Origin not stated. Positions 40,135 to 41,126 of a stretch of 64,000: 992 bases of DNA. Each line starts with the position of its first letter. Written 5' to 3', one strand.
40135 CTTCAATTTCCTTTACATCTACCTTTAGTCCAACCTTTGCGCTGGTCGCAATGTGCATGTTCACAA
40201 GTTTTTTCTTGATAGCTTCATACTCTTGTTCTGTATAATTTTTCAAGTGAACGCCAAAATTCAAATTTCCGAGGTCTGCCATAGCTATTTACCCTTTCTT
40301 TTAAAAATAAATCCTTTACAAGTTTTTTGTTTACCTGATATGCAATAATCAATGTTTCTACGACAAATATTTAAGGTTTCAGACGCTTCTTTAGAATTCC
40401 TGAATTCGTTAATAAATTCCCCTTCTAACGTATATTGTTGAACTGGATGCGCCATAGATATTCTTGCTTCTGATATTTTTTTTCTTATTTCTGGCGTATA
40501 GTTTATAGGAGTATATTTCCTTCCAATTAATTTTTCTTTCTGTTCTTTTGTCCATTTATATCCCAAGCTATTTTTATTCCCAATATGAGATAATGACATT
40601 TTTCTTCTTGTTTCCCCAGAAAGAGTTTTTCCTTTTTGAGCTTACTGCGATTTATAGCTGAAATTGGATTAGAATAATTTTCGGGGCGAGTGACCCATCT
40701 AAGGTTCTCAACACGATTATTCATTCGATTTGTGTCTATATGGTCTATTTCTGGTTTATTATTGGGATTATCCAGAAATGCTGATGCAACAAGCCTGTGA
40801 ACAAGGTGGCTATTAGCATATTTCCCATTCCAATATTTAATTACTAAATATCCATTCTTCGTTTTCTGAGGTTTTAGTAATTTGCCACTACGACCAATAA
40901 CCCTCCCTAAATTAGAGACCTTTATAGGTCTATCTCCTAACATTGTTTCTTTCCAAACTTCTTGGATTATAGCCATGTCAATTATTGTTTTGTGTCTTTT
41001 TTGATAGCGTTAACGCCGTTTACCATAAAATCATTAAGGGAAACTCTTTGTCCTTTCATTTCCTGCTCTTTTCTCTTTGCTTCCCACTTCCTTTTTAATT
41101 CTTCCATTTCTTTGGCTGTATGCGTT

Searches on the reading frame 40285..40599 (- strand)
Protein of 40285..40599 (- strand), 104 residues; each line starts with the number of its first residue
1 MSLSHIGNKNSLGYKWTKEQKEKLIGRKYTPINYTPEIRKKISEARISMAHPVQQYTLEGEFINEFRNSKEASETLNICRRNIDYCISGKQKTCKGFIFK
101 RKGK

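Call 6: search_protein_families(library=pfam, max_evalue=0.01, proteins=[window:40285-40599:-])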
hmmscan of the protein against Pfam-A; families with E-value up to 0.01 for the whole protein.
window:40285-40599:- (104 aa): 2 families
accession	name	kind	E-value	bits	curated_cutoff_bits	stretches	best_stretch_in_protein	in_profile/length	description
PF22083.2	I-HmuI_NUMOD-like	-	6.1e-09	35.8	27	1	63-100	9-46/46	DNA endonuclease I-HmuI-like, NUMOD-like domain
PF07453.19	NUMOD1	-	5.1e-08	33.4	22.8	1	52-87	2-37/37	NUMOD1 domain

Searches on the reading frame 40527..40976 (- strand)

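Call 6: search_protein_families(library=pfam, max_evalue=0.01, proteins=[window:40527-40976:-])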
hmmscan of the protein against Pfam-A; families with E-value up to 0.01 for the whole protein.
window:40527-40976:- (149 aa): 2 families
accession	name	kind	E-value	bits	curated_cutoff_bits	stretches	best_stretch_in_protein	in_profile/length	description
PF13392.12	HNH_3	-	2.8e-10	40.1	24.8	1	58-100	2-44/46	HNH endonuclease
PF07463.16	NUMOD4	-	0.00013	22.6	23.4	1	19-48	14-48/49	NUMOD4 motif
